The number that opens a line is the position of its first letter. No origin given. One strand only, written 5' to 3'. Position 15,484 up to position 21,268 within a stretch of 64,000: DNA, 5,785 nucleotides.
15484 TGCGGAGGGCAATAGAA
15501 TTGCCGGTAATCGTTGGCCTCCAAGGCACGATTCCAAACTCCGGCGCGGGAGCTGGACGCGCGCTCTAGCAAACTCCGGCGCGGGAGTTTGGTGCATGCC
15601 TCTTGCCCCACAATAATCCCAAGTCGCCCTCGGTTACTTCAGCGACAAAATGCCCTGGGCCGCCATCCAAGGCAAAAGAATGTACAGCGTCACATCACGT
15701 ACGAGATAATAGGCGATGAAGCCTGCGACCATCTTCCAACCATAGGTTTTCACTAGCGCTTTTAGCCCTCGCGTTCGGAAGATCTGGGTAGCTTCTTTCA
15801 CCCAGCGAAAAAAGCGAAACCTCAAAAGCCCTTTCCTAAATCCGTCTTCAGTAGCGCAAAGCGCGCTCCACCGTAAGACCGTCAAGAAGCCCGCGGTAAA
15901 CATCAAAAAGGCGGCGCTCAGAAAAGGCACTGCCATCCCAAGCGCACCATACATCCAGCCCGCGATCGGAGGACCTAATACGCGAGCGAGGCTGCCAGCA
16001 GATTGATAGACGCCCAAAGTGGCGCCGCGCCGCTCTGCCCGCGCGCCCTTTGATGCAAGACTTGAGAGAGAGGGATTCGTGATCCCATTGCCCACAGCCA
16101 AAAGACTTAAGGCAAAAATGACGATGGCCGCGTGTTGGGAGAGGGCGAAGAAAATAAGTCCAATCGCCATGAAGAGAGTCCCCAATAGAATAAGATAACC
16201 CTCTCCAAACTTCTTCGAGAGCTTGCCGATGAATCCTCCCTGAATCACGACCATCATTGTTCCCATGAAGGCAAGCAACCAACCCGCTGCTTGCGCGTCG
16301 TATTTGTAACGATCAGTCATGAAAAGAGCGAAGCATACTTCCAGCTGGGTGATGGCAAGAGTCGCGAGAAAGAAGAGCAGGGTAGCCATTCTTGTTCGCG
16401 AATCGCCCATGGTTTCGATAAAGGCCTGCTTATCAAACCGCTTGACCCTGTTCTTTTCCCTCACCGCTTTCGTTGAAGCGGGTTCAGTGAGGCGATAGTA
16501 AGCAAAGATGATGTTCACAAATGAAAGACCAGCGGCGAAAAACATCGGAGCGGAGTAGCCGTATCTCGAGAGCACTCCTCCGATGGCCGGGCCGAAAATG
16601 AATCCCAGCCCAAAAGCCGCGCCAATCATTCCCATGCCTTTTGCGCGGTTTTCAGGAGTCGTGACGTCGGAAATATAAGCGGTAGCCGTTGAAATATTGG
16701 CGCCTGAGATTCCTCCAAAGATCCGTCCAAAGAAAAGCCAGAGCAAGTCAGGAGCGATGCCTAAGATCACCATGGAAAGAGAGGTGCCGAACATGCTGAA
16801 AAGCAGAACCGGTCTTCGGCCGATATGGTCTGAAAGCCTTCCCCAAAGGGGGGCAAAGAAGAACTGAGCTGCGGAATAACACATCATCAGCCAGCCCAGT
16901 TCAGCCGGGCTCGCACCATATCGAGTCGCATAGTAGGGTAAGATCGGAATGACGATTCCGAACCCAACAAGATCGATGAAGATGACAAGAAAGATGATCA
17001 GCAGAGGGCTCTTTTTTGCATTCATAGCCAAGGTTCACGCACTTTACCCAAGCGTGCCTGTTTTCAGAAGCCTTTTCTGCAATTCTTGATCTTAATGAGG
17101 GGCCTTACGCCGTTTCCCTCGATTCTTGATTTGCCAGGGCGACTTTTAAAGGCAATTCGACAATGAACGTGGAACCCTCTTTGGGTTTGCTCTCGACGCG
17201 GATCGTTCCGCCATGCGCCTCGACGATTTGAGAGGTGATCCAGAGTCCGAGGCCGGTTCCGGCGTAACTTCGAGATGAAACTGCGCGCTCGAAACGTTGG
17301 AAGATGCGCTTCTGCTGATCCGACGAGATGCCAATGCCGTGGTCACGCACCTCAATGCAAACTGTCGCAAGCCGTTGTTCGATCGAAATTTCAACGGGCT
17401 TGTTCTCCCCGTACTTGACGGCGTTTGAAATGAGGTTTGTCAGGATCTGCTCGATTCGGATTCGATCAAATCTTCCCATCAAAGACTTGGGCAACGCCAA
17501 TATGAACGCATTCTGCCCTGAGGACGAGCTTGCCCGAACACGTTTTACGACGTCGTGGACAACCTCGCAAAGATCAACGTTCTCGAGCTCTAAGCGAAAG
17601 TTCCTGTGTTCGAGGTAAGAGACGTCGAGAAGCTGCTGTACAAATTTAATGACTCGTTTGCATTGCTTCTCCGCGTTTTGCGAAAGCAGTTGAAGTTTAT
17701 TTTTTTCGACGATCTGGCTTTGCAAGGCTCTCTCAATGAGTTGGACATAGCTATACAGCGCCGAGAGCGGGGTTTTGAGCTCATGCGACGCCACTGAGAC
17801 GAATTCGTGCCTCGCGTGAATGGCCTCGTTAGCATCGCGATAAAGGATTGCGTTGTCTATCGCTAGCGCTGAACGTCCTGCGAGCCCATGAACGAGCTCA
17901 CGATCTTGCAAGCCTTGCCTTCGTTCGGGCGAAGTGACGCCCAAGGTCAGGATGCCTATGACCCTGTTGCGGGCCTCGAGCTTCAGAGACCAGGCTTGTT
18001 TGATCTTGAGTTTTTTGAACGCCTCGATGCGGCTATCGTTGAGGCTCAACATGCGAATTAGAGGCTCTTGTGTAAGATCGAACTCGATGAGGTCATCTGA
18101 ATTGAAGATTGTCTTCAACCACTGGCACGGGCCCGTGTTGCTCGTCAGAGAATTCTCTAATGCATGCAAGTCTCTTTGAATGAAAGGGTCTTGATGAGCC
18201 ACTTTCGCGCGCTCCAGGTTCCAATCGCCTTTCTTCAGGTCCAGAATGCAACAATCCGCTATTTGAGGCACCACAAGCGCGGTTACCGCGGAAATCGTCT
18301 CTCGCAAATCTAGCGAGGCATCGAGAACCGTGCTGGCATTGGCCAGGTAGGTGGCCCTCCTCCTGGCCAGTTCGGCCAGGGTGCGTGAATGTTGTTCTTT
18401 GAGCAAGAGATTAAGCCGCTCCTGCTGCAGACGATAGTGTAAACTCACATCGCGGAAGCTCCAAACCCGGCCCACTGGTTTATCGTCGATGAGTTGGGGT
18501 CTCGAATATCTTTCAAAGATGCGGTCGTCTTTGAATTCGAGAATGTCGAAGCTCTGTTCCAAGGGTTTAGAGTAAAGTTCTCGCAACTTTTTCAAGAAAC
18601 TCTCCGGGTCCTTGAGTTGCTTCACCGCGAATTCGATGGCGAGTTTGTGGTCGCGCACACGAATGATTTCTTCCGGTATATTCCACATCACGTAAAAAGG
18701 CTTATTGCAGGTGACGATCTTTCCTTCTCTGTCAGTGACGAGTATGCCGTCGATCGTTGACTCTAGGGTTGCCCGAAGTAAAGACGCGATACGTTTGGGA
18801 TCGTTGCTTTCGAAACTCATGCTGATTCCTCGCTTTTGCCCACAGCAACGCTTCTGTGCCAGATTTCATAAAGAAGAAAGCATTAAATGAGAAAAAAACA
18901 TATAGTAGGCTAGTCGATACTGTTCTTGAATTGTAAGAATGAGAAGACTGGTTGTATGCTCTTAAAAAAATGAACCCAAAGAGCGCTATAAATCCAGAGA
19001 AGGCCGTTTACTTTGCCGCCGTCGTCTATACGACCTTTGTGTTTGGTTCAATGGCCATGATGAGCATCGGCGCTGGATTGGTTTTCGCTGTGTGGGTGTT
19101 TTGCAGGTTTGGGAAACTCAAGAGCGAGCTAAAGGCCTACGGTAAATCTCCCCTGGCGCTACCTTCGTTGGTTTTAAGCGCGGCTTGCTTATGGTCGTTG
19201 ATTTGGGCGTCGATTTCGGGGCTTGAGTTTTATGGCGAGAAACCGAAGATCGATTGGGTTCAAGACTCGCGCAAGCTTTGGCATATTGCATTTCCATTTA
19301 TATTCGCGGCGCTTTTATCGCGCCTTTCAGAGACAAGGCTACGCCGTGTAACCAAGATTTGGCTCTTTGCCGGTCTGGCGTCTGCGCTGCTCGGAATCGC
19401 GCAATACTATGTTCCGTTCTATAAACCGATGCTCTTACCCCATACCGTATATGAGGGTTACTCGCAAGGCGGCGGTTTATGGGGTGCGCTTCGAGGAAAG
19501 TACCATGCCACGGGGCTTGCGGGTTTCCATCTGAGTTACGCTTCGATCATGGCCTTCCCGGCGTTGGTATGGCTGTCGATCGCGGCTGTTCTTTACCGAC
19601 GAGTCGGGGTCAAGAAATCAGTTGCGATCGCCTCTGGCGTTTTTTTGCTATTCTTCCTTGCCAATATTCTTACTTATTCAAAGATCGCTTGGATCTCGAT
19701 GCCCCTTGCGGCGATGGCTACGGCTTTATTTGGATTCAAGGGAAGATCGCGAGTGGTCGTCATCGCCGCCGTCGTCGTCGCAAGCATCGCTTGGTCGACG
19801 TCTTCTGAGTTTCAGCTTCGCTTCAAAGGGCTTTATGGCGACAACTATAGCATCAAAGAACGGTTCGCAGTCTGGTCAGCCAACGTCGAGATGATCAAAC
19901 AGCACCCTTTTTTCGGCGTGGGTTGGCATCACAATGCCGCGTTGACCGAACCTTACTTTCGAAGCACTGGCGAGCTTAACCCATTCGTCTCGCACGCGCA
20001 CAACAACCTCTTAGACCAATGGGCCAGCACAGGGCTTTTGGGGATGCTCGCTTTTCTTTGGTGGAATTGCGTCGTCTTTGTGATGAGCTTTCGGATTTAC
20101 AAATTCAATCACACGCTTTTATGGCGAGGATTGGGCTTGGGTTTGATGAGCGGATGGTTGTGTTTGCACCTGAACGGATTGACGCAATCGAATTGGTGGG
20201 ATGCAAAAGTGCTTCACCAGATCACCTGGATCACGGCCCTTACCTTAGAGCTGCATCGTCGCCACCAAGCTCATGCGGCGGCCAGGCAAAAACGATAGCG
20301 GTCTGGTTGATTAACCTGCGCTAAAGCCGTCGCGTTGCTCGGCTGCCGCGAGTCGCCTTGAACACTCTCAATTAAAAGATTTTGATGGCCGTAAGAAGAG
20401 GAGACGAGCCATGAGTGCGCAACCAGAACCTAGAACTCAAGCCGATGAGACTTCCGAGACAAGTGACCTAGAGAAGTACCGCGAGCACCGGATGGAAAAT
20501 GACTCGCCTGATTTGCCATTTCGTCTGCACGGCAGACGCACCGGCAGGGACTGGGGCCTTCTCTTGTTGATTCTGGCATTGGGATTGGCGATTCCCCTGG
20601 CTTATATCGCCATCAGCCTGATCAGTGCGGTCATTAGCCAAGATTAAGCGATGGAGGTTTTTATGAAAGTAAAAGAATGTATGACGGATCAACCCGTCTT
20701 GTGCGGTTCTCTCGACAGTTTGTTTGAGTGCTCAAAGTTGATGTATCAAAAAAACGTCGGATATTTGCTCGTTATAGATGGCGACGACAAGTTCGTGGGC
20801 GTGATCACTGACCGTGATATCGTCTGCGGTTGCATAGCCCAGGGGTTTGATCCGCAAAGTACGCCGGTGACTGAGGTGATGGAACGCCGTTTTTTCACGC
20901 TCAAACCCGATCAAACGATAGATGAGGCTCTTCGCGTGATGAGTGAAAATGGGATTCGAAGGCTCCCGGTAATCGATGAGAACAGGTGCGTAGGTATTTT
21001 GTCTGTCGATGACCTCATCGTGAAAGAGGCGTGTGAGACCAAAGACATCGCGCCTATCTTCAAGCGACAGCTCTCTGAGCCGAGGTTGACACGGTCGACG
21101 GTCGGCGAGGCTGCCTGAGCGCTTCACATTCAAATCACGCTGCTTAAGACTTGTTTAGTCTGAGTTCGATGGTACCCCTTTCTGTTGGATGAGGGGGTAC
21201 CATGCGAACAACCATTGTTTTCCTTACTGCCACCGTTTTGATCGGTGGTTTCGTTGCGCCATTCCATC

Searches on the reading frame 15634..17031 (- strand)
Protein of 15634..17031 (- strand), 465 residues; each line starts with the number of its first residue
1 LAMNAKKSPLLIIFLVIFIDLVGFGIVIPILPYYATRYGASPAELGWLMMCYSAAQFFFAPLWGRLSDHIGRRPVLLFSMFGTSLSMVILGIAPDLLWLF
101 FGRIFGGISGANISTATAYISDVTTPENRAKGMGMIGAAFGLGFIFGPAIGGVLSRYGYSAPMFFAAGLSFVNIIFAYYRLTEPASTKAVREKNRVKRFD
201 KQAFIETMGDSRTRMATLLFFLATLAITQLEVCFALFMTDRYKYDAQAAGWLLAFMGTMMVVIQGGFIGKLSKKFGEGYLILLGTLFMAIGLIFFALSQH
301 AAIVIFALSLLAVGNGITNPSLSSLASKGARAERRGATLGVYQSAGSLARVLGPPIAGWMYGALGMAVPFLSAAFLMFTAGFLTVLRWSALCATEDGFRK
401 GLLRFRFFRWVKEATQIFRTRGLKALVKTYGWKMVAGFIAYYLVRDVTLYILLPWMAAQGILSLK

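Call 87: search_protein_families(library=pfam, proteins=[window:15634-17031:-], max_evalue=0.001)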
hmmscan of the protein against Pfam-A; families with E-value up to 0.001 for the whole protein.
window:15634-17031:- (465 aa): 6 families
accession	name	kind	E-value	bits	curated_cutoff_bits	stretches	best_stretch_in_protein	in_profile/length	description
PF07690.21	MFS_1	-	3.8e-66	223.8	33.4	2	13-354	1-347/347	Major Facilitator Superfamily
PF00083.30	Sugar_tr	-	1.2e-13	51.3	22.3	1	41-186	44-194/452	Sugar (and other) transporter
PF12832.13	MFS_1_like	-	6.2e-12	45.7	25.2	2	9-165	213-371/373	MFS_1 like family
PF13347.12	MFS_2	-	7.3e-12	45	27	2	134-316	146-327/427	MFS/sugar transport protein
PF05977.19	MFS_3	-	6.7e-08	31.9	27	1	40-385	42-391/524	Transmembrane secretion effector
PF06779.20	MFS_4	-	7.2e-05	22.7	26.3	1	15-175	197-361/364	Uncharacterised MFS-type transporter YbfB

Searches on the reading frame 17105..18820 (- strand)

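Call 87: search_protein_families(library=pfam, proteins=[window:17105-18820:-], max_evalue=0.001)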
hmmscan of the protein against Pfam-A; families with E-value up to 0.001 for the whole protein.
window:17105-18820:- (571 aa): 6 families
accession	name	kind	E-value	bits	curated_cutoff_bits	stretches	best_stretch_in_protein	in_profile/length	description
PF02518.31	HATPase_c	-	9.5e-32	110.2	26.4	1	452-559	2-110/111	Histidine kinase-, DNA gyrase B-, and HSP90-like ATPase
PF00512.31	HisKA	-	1.4e-10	41.5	26.9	1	337-405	2-65/66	His Kinase A (phospho-acceptor) domain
PF13581.12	HATPase_c_2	-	1.6e-05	25.4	27.4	1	455-535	31-111/127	Histidine kinase-like ATPase domain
PF13188.13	PAS_8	-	2.4e-05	24.5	21.8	1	14-57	2-47/65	PAS domain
PF12860.13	PAS_7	-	0.00025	21.6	27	1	20-55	2-37/115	PAS fold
PF00989.32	PAS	-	0.0009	19.7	22.6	0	15-50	3-38/113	PAS fold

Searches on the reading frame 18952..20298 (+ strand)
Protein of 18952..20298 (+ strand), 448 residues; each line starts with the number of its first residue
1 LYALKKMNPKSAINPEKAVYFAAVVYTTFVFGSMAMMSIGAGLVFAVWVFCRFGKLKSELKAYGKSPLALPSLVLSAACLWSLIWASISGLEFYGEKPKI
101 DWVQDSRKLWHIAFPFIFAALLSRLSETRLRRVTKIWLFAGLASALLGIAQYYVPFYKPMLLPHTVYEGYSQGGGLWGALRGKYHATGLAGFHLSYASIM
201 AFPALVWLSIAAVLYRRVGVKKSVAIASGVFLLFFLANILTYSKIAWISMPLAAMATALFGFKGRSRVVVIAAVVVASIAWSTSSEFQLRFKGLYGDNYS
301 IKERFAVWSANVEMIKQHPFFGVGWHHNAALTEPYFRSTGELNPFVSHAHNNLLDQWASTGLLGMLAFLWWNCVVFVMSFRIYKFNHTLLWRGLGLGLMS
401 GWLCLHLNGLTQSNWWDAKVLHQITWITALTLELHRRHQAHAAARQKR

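Call 3: search_protein_families(library=pfam, proteins=[window:18952-20298:+], max_evalue=0.1)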
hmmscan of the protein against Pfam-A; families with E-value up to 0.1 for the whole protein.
window:18952-20298:+ (448 aa): 2 families
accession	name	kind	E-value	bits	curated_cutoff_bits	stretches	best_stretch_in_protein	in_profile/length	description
PF04932.20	Wzy_C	-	5.8e-21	75.3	31.7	1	230-369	2-149/149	O-Antigen ligase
PF08246.17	Inhibitor_I29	-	0.058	14.2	24.4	0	286-318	3-35/59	Cathepsin propeptide inhibitor domain (I29)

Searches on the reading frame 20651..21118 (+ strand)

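Call 87: search_protein_families(library=pfam, proteins=[window:20651-21118:+], max_evalue=0.001)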
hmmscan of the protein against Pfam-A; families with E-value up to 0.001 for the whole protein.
window:20651-21118:+ (155 aa): 1 family
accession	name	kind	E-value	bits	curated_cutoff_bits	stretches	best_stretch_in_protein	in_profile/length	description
PF00571.33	CBS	-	2.2e-30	105.2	24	2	73-123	1-52/57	CBS domain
